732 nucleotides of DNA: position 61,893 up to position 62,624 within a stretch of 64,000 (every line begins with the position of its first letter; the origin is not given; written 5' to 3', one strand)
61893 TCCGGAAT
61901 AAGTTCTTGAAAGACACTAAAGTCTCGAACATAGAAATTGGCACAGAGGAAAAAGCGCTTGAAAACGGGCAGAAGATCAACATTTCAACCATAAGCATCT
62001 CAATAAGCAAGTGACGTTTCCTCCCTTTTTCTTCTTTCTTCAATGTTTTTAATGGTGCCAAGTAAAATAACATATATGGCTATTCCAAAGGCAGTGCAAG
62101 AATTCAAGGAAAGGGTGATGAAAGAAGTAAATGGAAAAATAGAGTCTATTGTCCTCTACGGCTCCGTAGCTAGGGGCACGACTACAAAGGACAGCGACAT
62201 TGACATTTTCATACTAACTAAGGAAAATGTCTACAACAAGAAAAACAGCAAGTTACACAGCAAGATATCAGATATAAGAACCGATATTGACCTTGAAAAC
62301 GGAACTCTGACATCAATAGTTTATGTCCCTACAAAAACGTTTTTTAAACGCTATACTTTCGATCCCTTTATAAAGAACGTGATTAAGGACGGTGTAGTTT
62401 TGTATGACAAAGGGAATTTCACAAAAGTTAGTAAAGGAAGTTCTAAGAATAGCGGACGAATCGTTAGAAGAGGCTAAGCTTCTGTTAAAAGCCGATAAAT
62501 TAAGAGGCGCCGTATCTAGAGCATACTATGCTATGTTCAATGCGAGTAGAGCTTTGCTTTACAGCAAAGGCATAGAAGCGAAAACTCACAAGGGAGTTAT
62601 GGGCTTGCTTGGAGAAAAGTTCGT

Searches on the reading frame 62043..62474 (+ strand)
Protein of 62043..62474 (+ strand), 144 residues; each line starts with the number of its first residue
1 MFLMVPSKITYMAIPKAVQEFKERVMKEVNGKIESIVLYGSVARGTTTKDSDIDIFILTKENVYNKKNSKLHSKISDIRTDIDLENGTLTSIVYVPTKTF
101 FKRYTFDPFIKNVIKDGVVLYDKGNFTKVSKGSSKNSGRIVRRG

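Call 77: search_protein_families(library=pfam, proteins=[window:62043-62474:+], max_evalue=0.001)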
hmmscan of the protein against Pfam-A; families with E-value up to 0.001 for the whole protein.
window:62043-62474:+ (144 aa): 4 families
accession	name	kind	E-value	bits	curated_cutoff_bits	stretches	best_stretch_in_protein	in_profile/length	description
PF18765.7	Polbeta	-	6.2e-14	52.4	26.9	1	30-85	10-67/93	Polymerase beta, Nucleotidyltransferase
PF01909.29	NTP_transf_2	-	2.8e-13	50.5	21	1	20-82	3-71/93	Nucleotidyltransferase domain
PF22600.2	MTPAP-like_central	-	1.6e-05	25.5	27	1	23-82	30-87/139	Poly(A) RNA polymerase, mitochondrial-like, central palm domain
PF12633.13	Adenyl_cycl_N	-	1.7e-05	25.4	27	1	16-79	73-138/199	Adenylate cyclase NT domain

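Call 88: search_protein_families(library=ncbifam, proteins=[window:62043-62474:+], max_evalue=0.1)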
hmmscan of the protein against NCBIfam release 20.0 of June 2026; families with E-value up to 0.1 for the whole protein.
window:62043-62474:+ (144 aa): 23 families
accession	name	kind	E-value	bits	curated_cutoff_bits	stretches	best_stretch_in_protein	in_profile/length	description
NF047752.1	MntA_antitoxin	equivalog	5.8e-11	42.2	60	1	32-84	6-59/106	type VII toxin-antitoxin system MntA family adenylyltransferase antitoxin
NF012212.1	ANT_9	subfamily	4.7e-08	32.6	340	1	14-82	2-70/249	aminoglycoside nucleotidyltransferase ANT(9)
NF051895.1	anti_phage_HalB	equivalog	1.1e-07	31.7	190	1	36-67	2-34/211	anti-phage Hailong system nucleotidyltransferase HalB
NF033061.1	ANT_4p_I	equivalog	4.1e-07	29.8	350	1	6-70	3-67/253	ANT(4')-I family aminoglycoside nucleotidyltransferase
TIGR03671.1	cca_archaeal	equivalog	6.2e-07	28.5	281.3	1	16-70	17-78/410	CCA tRNA nucleotidyltransferase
NF006981.0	PRK09450.2-1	equivalog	0.00015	20.4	802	1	21-80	101-161/638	class I adenylate cyclase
NF000079.1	ANT_4p_Ib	exception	0.00082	19.1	500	1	16-64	16-64/256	aminoglycoside O-nucleotidyltransferase ANT(4')-Ib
NF000181.1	ANT_4p_Ia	exception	0.00094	18.7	500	1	15-58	13-56/253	aminoglycoside O-nucleotidyltransferase ANT(4')-Ia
NF041117.1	CBASS_cyclase_b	equivalog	0.001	18.7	200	1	17-70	21-76/275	CBASS oligonucleotide cyclase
NF006978.0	PRK09450.1-2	equivalog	0.0015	16.8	1035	1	21-79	83-141/841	class I adenylate cyclase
NF010309.0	PRK13746.1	subfamily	0.0072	15.7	193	1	13-66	8-61/263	aminoglycoside adenylyltransferase family protein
NF006984.0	PRK09450.2-4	equivalog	0.0088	14.4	1300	1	19-78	94-153/956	class I adenylate cyclase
NF000235.3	linco_LnuB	exception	0.011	15.3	525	1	26-68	14-56/267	lincosamide nucleotidyltransferase Lnu(B)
NF041132.1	DNA_protcyst_Mta_Thcoc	equivalog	0.028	14.3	250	0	66-143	59-133/169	methylated-DNA--protein-cysteine methyltransferase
NF041116.1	CBASS_cyclase_a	equivalog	0.032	13.4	200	1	19-77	31-95/317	CBASS oligonucleotide cyclase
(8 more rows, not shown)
